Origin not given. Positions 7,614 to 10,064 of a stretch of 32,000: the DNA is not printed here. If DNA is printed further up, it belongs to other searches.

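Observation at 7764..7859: Bacterial-type LigA ends in a PIP-box-like peptide (QPSLFDF-COOH) on a flexible tail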

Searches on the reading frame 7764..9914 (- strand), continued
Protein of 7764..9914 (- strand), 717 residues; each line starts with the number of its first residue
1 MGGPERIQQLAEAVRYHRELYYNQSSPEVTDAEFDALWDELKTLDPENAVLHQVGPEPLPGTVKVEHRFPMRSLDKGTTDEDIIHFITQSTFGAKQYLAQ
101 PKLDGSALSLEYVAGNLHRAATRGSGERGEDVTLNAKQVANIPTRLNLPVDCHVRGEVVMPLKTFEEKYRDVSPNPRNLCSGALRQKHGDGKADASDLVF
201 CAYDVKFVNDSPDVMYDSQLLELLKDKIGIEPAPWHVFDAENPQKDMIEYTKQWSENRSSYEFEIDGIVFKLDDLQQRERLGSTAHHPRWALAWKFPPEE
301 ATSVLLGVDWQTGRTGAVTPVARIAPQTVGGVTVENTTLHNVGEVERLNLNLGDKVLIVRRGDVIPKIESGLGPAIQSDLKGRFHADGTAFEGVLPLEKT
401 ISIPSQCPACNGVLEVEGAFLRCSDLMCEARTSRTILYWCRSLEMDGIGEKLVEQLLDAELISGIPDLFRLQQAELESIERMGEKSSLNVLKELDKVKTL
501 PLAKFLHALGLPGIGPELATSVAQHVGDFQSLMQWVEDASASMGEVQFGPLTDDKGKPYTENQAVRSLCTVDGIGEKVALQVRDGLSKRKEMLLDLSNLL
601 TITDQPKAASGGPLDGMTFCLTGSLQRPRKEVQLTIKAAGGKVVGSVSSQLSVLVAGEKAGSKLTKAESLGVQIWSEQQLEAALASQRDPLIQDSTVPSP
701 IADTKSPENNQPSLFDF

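Call 18: find_related_loci(query=window:7764-9914:-, collection=genome_contigs, flank=10000)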
Query window:7764-9914:- (717 aa) in genome_contigs; peptide patterns used: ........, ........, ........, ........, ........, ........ (x = any residue, [..] = any of these).
553 stretches matched a pattern; 485 encode a relative of the query (tblastn E <= 1e-3); the best 80 are kept; 80 distinct loci.
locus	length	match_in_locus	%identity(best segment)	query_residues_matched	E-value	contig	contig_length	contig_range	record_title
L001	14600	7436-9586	91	1-717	0e+0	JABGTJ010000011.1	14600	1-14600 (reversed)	MAG: Methanobacteriota archaeon isolate SI034_bin128 k141_2026964, whole genome shotgun sequence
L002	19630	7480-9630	90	1-717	0e+0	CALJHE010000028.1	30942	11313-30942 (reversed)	MAG: Candidatus Poseidoniaceae archaeon isolate S4_Bin_METABAT__259_1 genome assembly, contig: c_000000159925, whole gen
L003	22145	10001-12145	89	1-717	0e+0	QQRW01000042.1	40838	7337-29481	MAG: Candidatus Poseidoniales archaeon isolate bin_112 U_43171-42, whole genome shotgun sequence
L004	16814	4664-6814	83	1-717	0e+0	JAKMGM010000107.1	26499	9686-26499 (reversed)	MAG: Candidatus Poseidoniaceae archaeon isolate MOX_bin98 PPB.contigs.fa_k127_46418, whole genome shotgun sequence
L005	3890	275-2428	80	1-717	0e+0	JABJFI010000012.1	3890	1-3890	MAG: Methanobacteriota archaeon isolate SI074_bin121 k141_2181566, whole genome shotgun sequence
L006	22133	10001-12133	79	1-717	0e+0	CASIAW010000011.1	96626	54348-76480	MAG: Candidatus Poseidoniaceae archaeon isolate FRAM_WSC20_S26_SRF_bin_100_1 genome assembly, contig: FRAM_WSC20_S26_SW_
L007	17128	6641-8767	79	1-717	0e+0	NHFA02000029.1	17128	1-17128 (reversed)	MAG: Euryarchaeota archaeon TMED99 40635, whole genome shotgun sequence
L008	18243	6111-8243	76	1-717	0e+0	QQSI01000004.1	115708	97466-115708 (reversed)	MAG: Candidatus Poseidoniales archaeon isolate bin_35 U_43220-4, whole genome shotgun sequence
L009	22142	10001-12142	76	1-717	0e+0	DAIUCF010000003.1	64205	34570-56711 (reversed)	MAG TPA_asm: Candidatus Poseidoniaceae archaeon isolate CTOTU8138 NODE_152_length_64205_cov_12.698862, whole genome shot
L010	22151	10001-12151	75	1-717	0e+0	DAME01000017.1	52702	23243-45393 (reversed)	MAG TPA_asm: Euryarchaeota archaeon UBA88 UBA88_contig_1013, whole genome shotgun sequence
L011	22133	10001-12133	77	1-717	0e+0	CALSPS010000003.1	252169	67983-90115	MAG: Candidatus Poseidoniaceae archaeon isolate C_MB351 genome assembly, contig: contig_4277_C_MB351, whole genome shotg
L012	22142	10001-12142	74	1-717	0e+0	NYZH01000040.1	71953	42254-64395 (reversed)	MAG: Methanobacteriota archaeon isolate ARS60 10987, whole genome shotgun sequence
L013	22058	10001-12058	76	1-686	0e+0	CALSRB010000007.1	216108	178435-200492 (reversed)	MAG: Candidatus Poseidoniaceae archaeon isolate B_MB87 genome assembly, contig: contig_4427_B_MB87, whole genome shotgun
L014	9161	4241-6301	75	1-687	0e+0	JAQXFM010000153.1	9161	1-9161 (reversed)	MAG: Candidatus Poseidoniaceae archaeon isolate cluster3-bin.98 k119_1094599, whole genome shotgun sequence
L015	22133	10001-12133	72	1-717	0e+0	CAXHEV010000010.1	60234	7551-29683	MAG TPA_asm: uncultured Candidatus Poseidoniales archaeon isolate SRR12480315_binner12_Refined_19 genome assembly, conti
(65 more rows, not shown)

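Call 23: search_protein_representatives(protein=window:7764-9914:-)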
Query: 717 residues. Proteins with E-value up to 0.001 (for the whole library): 33878; up to 1e-10: 19844; up to 1e-30: 8517. The best 150 are listed.
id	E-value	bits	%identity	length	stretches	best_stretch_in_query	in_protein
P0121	7.6e-243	824.1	56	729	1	6-687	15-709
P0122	6.4e-129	447.5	54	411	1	281-691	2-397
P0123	9.0e-126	437.1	42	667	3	8-370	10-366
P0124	3.8e-121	421.8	39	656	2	5-534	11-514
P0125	6.0e-108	378.2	55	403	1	7-347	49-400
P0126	7.2e-108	378.0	42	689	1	5-683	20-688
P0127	4.2e-106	372.1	40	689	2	5-538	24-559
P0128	5.5e-106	371.7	80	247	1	4-207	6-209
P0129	2.2e-104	366.4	41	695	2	6-545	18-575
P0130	4.5e-104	365.4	39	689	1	5-678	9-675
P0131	7.1e-104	364.8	37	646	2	5-537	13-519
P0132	1.7e-103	363.5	41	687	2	5-542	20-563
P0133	2.2e-103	363.2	42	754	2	6-534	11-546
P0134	2.2e-103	363.1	41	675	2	5-530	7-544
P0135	3.2e-101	356.0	40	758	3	7-534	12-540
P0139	2.2e-99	349.9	40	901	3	7-375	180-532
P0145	7.4e-98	344.9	35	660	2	4-535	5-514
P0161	6.8e-96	338.4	39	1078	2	7-529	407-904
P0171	1.0e-94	334.5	37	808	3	9-374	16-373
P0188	1.6e-93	330.6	39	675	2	5-538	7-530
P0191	1.8e-93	330.3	35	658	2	7-531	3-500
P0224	1.7e-91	323.8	37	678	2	5-535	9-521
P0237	3.2e-91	322.9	35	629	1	6-679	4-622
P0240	4.6e-91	322.4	38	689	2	8-536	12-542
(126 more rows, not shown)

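Call 25: list_cluster_members(proteins=[P0123, P0124, P0145, P0139, P0161, P0171, P0188, P0191, P0224, P0240])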
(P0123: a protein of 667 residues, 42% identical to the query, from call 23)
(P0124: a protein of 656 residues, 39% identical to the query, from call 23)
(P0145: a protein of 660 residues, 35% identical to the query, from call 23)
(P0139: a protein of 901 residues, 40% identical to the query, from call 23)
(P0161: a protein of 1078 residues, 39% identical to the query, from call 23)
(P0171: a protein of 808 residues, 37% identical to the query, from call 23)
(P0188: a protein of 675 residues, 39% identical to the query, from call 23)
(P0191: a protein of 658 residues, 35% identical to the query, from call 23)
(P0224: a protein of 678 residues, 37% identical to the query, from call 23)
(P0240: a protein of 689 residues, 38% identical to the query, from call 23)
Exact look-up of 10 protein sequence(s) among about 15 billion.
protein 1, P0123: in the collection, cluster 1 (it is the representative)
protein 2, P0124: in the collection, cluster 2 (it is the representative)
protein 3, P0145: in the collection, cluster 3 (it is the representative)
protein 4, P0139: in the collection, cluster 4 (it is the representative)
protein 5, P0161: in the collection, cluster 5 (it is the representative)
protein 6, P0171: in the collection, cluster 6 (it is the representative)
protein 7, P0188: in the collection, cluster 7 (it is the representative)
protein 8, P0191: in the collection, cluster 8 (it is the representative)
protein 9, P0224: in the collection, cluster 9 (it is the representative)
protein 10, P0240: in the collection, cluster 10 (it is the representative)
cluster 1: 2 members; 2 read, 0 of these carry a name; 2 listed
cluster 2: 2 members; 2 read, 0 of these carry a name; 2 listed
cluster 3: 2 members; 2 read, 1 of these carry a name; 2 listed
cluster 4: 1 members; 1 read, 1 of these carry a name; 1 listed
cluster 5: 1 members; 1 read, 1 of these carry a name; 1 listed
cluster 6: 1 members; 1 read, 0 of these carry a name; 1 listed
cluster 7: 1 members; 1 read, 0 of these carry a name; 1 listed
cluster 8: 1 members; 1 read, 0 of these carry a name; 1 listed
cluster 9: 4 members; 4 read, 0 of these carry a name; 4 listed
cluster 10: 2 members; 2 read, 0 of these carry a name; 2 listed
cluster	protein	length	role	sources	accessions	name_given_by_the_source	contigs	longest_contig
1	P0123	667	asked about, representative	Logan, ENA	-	-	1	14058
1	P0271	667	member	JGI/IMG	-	-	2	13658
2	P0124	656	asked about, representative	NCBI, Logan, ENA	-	-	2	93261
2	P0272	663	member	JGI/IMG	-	-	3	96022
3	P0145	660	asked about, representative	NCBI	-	-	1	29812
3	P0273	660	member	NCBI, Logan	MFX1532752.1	MAG: NAD-dependent DNA ligase LigA [Promethearchaeota archaeon]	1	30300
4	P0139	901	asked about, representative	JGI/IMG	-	DNA ligase (NAD+)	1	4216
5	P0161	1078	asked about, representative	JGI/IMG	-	DNA ligase (NAD+)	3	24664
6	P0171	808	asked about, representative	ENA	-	-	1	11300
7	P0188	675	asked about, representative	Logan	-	-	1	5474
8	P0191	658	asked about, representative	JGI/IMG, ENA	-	-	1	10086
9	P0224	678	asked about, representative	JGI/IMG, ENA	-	-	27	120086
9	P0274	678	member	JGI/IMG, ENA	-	-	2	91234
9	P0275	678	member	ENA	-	-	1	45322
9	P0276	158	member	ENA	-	-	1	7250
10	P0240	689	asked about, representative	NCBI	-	-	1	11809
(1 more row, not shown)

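Call 26: find_encoding_contigs(protein=P0123, flank=10000, max_places=2)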
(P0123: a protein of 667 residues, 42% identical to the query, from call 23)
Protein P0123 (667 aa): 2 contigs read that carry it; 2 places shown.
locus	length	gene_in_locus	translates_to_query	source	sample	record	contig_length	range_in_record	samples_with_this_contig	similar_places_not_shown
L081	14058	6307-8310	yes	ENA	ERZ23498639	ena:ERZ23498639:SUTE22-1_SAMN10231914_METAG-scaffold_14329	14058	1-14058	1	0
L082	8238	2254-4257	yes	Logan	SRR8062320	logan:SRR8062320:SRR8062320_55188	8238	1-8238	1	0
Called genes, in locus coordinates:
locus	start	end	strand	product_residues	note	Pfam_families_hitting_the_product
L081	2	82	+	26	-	?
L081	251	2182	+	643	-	PF16177:ACAS_N, PF00501:AMP-binding, PF13193:AMP-binding_C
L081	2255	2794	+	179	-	-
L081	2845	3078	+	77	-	-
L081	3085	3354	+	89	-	PF05016:ParE_toxin (weak)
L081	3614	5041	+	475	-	PF00108:Thiolase_N, PF22691:Thiolase_C_1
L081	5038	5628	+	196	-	-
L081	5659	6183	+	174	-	PF02464:CinA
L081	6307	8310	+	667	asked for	PF22745:Nlig-Ia, PF01653:DNA_ligase_aden, PF03120:OB_DNA_ligase, PF12826:HHH_2, PF14520:HHH_5 (weak), PF00533:BRCT (faint)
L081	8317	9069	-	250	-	-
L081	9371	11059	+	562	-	PF01432:Peptidase_M3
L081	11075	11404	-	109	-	-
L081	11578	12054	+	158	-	-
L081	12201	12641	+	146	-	-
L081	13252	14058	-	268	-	?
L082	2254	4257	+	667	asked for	PF22745:Nlig-Ia, PF01653:DNA_ligase_aden, PF03120:OB_DNA_ligase, PF12826:HHH_2, PF14520:HHH_5 (weak), PF00533:BRCT (faint)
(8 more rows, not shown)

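Call 30: find_encoding_contigs(protein=P0224, flank=10000, max_places=1)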
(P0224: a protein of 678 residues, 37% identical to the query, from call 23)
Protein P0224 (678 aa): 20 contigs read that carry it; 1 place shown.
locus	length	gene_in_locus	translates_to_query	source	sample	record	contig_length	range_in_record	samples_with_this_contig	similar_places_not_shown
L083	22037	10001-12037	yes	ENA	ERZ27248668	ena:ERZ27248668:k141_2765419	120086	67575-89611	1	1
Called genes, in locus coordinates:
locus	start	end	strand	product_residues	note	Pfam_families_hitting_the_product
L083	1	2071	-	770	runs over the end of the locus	PF00884:Sulfatase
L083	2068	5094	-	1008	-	PF00072:Response_reg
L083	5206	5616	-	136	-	-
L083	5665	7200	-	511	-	PF13426:PAS_9 (weak), PF00512:HisKA, PF02518:HATPase_c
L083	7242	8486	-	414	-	PF04116:FA_hydroxylase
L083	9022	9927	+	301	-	-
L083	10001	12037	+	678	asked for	PF22745:Nlig-Ia, PF01653:DNA_ligase_aden, PF03120:OB_DNA_ligase, PF14520:HHH_5 (faint), PF12826:HHH_2, PF00533:BRCT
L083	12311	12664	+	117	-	-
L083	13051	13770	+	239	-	-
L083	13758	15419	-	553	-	PF00085:Thioredoxin (weak), PF03190:Thioredox_DsbH, PF13098:Thioredoxin_2, PF13899:Thioredoxin_7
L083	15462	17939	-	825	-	-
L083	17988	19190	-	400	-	PF02771:Acyl-CoA_dh_N, PF02770:Acyl-CoA_dh_M, PF00441:Acyl-CoA_dh_1, PF08028:Acyl-CoA_dh_2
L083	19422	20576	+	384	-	PF20245:DUF6600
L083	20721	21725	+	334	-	-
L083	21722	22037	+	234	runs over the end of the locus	-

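Call 31: find_encoding_contigs(protein=P0124, flank=10000, max_places=1)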
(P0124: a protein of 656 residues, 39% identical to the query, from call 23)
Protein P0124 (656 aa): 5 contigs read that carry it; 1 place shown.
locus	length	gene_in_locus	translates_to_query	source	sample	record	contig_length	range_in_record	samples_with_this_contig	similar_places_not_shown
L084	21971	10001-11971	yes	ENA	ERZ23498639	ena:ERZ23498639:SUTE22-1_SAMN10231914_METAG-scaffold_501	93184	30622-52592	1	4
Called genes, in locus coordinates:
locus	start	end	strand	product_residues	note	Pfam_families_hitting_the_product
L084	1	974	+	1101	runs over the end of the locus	PF23619:Ig_VWA7 (faint), PF10633:NPCBM_assoc (faint), PF18884:TSP3_bac (weak), PF12840:HTH_20 (faint), PF13412:HTH_24 (faint), PF24266:HTH_HVO_0163_N, PF01022:HTH_5 (faint)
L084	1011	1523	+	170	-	PF01022:HTH_5 (weak), PF12802:MarR_2 (faint), PF24266:HTH_HVO_0163_N, PF13412:HTH_24 (weak), PF13601:HTH_34 (faint), PF12840:HTH_20 (weak)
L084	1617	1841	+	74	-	-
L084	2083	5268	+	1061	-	PF15418:DUF4625 (faint), PF00801:PKD (faint), PF19077:Big_13 (faint), PF18981:InlK_D3 (faint), PF18911:PKD_4, PF22352:K319L-like_PKD (weak), PF18911:PKD_4 (weak)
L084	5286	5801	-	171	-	PF13453:Zn_ribbon_TFIIB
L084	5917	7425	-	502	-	-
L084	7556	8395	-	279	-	PF05096:Glu_cyclase_2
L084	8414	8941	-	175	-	-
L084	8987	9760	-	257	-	PF03372:Exo_endo_phos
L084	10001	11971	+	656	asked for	PF22745:Nlig-Ia, PF01653:DNA_ligase_aden, PF03120:OB_DNA_ligase, PF14520:HHH_5 (faint), PF12826:HHH_2, PF00633:HHH (weak), PF00533:BRCT, PF12738:PTCB-BRCT (weak)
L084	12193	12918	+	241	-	PF26556:DUF8183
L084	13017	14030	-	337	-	PF00850:Hist_deacetyl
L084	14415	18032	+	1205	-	PF17963:Big_9 (faint), PF18911:PKD_4, PF00801:PKD, PF13620:CarboxypepD_reg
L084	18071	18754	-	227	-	PF00117:GATase, PF07722:Peptidase_C26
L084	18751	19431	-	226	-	PF01902:Diphthami_syn_2_N, PF28410:Diphthami_syn_2_C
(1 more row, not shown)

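Call 32: search_protein_families(library=ncbifam, proteins=[P0123, P0124, P0145, P0237, P0224, P0139], max_evalue=1e-50)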
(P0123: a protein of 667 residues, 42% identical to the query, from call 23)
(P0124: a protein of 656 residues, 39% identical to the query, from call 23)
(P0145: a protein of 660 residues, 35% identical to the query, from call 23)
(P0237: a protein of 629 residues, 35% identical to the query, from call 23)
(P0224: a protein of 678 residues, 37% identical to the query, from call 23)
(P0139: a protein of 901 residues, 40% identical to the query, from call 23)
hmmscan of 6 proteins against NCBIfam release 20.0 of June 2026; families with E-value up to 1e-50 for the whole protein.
P0123 (667 aa): 5 families
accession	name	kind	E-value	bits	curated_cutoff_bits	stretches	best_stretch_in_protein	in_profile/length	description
NF005932.1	PRK07956.1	equivalog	7e-173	576.6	369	1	8-628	2-663/664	NAD-dependent DNA ligase LigA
TIGR00575.1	dnlj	equivalog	1.5e-172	575.4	444.45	1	12-624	1-651/652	NAD-dependent DNA ligase LigA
NF010931.0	PRK14351.1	equivalog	1e-143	480.5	1051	1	5-634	32-687/692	NAD-dependent DNA ligase LigA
NF010930.0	PRK14350.1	equivalog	3.5e-83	280.1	652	1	9-621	9-657/669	NAD-dependent DNA ligase LigA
NF005987.0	PRK08097.1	equivalog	1.4e-64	218.5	498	1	7-529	32-536/562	NAD-dependent DNA ligase LigB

P0124 (656 aa): 5 families
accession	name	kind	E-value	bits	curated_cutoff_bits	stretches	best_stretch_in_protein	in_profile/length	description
TIGR00575.1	dnlj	equivalog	1.6e-180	601.7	444.45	1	16-635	1-652/652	NAD-dependent DNA ligase LigA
NF005932.1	PRK07956.1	equivalog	2.8e-176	587.9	369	1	12-639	2-664/664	NAD-dependent DNA ligase LigA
NF010931.0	PRK14351.1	equivalog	9.8e-135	450.7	1051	1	12-642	35-685/692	NAD-dependent DNA ligase LigA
NF010930.0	PRK14350.1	equivalog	2.8e-93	313.4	652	1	8-639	4-665/669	NAD-dependent DNA ligase LigA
NF005987.0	PRK08097.1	equivalog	2.1e-57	194.8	498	1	11-539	32-541/562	NAD-dependent DNA ligase LigB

P0145 (660 aa): 5 families
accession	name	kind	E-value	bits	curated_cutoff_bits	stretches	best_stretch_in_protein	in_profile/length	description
TIGR00575.1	dnlj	equivalog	8.3e-174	579.6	444.45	1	11-633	1-652/652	NAD-dependent DNA ligase LigA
NF005932.1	PRK07956.1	equivalog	2.2e-173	578.3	369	1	6-636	1-663/664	NAD-dependent DNA ligase LigA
NF010931.0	PRK14351.1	equivalog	7.2e-130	434.7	1051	1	5-644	33-689/692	NAD-dependent DNA ligase LigA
NF010930.0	PRK14350.1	equivalog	3.7e-103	346.1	652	1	4-637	5-665/669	NAD-dependent DNA ligase LigA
NF005987.0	PRK08097.1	equivalog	4.1e-65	220.3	498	1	4-538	30-541/562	NAD-dependent DNA ligase LigB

P0237 (629 aa): 5 families
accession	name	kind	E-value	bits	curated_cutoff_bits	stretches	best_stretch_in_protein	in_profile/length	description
TIGR00575.1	dnlj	equivalog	8.1e-180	599.4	444.45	1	8-623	1-652/652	NAD-dependent DNA ligase LigA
NF005932.1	PRK07956.1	equivalog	1.7e-172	575.4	369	1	4-627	2-664/664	NAD-dependent DNA ligase LigA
NF010931.0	PRK14351.1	equivalog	7.6e-136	454.4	1051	1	5-627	36-682/692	NAD-dependent DNA ligase LigA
NF010930.0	PRK14350.1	equivalog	7e-101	338.6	652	1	4-622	8-660/669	NAD-dependent DNA ligase LigA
NF005987.0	PRK08097.1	equivalog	1e-57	195.9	498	1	3-523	32-538/562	NAD-dependent DNA ligase LigB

P0224 (678 aa): 4 families
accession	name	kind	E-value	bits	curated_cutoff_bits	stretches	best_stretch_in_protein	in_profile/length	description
TIGR00575.1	dnlj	equivalog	3.9e-157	524.5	444.45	1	14-631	1-641/652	NAD-dependent DNA ligase LigA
NF005932.1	PRK07956.1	equivalog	2.3e-153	512.1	369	1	10-652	2-662/664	NAD-dependent DNA ligase LigA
NF010931.0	PRK14351.1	equivalog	2.2e-125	419.9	1051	1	7-658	32-686/692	NAD-dependent DNA ligase LigA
NF010930.0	PRK14350.1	equivalog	2.7e-84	283.8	652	1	8-631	6-650/669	NAD-dependent DNA ligase LigA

P0139 (901 aa): 5 families
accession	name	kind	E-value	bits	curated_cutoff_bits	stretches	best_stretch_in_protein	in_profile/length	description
TIGR00575.1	dnlj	equivalog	1.1e-153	513.1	444.45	1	183-794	1-650/652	NAD-dependent DNA ligase LigA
NF005932.1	PRK07956.1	equivalog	6.2e-149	497.5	369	1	180-800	3-664/664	NAD-dependent DNA ligase LigA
NF010931.0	PRK14351.1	equivalog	1.5e-117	394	1051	1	180-804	36-686/692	NAD-dependent DNA ligase LigA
NF010930.0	PRK14350.1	equivalog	1.5e-83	281.3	652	1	180-781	9-651/669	NAD-dependent DNA ligase LigA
NF005987.0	PRK08097.1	equivalog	2e-54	185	498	1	180-695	34-541/562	NAD-dependent DNA ligase LigB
